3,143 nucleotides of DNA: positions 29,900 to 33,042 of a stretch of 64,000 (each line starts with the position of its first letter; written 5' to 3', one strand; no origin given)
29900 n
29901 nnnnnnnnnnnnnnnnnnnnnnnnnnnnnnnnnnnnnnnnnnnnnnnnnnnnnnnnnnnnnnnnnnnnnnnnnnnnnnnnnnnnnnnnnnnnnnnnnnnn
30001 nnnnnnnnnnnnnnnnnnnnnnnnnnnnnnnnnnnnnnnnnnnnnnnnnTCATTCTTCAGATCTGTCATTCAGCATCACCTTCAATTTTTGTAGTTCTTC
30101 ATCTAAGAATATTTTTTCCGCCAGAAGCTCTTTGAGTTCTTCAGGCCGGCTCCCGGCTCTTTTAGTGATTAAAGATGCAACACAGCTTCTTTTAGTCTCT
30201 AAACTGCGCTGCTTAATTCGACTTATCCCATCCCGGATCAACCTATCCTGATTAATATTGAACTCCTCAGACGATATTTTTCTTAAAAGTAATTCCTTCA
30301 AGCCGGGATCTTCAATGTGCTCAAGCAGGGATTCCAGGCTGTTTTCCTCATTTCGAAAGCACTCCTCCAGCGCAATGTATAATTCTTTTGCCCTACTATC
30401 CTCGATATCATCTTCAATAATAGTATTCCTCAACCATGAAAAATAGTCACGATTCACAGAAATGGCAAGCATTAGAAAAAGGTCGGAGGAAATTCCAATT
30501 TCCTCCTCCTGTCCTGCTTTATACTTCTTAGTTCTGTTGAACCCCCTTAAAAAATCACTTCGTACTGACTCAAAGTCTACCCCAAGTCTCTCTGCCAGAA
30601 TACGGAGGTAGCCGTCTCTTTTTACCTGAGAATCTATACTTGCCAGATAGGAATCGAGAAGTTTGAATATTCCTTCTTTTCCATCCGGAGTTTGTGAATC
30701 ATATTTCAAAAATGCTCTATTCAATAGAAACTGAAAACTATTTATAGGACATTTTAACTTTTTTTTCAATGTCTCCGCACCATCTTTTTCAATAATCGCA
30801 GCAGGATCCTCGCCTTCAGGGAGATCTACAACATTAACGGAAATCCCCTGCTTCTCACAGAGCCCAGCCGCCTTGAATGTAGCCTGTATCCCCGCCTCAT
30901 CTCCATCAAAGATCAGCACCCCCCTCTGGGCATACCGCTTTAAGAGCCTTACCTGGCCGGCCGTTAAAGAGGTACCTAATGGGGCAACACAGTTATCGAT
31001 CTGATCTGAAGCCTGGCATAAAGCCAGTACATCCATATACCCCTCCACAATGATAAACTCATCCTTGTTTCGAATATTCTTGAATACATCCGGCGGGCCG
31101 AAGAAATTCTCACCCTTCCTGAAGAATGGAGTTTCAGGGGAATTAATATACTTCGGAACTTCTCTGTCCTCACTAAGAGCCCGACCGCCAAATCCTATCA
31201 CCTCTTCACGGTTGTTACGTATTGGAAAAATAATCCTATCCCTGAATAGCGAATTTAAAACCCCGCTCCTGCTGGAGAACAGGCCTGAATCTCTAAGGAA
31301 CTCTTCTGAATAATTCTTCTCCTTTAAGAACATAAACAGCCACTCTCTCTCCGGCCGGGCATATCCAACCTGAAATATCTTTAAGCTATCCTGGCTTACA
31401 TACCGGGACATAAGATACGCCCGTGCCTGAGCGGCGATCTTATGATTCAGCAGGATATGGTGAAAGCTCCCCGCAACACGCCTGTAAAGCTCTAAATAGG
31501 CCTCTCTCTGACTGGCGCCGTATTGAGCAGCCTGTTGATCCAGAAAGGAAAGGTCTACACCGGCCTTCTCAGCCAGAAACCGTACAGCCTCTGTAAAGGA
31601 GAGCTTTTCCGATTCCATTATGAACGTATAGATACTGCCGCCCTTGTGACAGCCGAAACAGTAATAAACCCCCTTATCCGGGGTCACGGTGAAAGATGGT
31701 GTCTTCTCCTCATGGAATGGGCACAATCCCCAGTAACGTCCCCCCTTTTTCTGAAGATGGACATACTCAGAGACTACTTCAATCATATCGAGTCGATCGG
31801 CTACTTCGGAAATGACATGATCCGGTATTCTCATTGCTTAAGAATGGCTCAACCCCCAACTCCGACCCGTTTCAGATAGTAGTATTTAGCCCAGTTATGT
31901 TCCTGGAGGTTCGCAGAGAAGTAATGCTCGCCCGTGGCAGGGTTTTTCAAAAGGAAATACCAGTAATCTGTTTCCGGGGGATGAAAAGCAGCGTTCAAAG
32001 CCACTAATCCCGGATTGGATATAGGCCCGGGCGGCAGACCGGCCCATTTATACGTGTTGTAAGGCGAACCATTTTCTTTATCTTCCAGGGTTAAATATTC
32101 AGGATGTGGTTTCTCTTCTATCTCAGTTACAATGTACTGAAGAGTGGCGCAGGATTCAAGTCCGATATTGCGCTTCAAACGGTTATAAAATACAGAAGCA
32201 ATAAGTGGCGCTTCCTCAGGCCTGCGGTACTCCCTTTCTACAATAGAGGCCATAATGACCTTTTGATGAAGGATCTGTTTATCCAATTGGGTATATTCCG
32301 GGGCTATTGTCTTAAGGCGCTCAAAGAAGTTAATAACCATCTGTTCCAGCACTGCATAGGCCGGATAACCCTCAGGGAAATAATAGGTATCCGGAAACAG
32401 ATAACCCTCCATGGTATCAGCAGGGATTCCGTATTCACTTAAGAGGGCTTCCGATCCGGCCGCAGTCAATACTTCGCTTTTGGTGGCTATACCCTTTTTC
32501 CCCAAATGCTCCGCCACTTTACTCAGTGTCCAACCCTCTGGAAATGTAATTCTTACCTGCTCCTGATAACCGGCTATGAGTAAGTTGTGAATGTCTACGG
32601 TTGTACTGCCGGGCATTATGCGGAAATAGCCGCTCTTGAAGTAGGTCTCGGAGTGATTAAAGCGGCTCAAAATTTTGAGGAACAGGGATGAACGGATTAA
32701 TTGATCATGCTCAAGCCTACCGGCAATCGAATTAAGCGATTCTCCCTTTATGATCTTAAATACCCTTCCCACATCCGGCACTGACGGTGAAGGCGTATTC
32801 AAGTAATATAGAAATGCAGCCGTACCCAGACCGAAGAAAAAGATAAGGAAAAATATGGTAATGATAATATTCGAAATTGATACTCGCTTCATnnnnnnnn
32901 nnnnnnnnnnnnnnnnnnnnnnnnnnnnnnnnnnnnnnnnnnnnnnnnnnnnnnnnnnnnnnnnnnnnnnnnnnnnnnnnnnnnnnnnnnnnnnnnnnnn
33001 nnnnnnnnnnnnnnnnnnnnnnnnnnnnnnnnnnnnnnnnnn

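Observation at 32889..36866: Giant OmpA-family protein with eight tandem FlgD-Ig-like domains and a Gly-rich beta-rich N-terminal domain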

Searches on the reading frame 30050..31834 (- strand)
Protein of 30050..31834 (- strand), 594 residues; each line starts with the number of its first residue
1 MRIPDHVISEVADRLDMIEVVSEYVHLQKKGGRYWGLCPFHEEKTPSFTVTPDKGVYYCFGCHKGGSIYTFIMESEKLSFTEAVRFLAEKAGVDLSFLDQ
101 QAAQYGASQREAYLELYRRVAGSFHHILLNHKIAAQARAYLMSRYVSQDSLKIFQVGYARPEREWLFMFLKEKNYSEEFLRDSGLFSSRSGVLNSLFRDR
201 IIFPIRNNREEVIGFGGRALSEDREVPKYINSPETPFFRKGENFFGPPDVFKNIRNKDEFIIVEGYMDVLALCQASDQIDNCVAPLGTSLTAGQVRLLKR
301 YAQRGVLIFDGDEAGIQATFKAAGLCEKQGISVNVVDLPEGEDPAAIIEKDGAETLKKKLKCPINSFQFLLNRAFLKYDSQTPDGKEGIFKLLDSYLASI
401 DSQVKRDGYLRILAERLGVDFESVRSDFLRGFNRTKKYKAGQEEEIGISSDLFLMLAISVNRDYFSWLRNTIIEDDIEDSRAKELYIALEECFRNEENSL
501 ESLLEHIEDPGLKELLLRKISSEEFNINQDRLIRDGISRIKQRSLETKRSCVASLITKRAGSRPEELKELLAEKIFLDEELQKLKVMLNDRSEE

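Call 25: search_protein_families(library=pfam, proteins=[window:30050-31834:-], max_evalue=0.01)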
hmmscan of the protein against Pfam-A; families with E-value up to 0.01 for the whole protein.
window:30050-31834:- (594 aa): 7 families
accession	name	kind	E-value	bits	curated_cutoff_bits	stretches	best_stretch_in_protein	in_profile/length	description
PF01807.25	Zn_ribbon_DnaG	-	6.8e-36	122.5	24.9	1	4-97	2-95/98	CHC2 zinc finger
PF08275.17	DNAG_N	-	5.7e-35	120.6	26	1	124-246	1-123/128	DNA primase catalytic core, N-terminal domain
PF13155.12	Toprim_2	-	1.7e-20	73.6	22.1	1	261-345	1-85/88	Toprim-like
PF13662.12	Toprim_4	-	4.3e-17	62.6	25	1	259-336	2-84/85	Toprim domain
PF10410.14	DnaB_bind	-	2.4e-11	44.1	20.6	1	367-422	1-56/56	DnaB-helicase binding domain of primase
PF01751.28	Toprim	-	3.4e-10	40.4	23.1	1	260-336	2-94/96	Toprim domain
PF13362.12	Toprim_3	-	9.4e-08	32.8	27.2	1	260-354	2-95/95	Toprim domain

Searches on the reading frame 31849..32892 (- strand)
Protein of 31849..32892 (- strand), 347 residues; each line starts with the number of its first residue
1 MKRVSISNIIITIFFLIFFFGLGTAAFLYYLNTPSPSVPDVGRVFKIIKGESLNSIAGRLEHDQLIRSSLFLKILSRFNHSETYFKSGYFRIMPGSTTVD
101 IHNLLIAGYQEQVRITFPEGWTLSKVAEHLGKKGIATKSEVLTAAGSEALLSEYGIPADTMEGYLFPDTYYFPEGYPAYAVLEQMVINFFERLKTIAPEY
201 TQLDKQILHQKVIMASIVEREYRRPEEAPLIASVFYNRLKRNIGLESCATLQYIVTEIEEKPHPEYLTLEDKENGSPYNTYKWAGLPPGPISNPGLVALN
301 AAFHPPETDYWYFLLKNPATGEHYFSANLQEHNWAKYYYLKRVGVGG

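Call 25: search_protein_families(library=pfam, proteins=[window:31849-32892:-], max_evalue=0.01)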
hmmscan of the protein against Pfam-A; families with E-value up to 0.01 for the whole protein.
window:31849-32892:- (347 aa): 1 family
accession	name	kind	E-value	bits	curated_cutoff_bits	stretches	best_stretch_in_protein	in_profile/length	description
PF02618.21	YceG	-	1.4e-77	261.4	32.4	1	45-334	1-271/275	YceG-like family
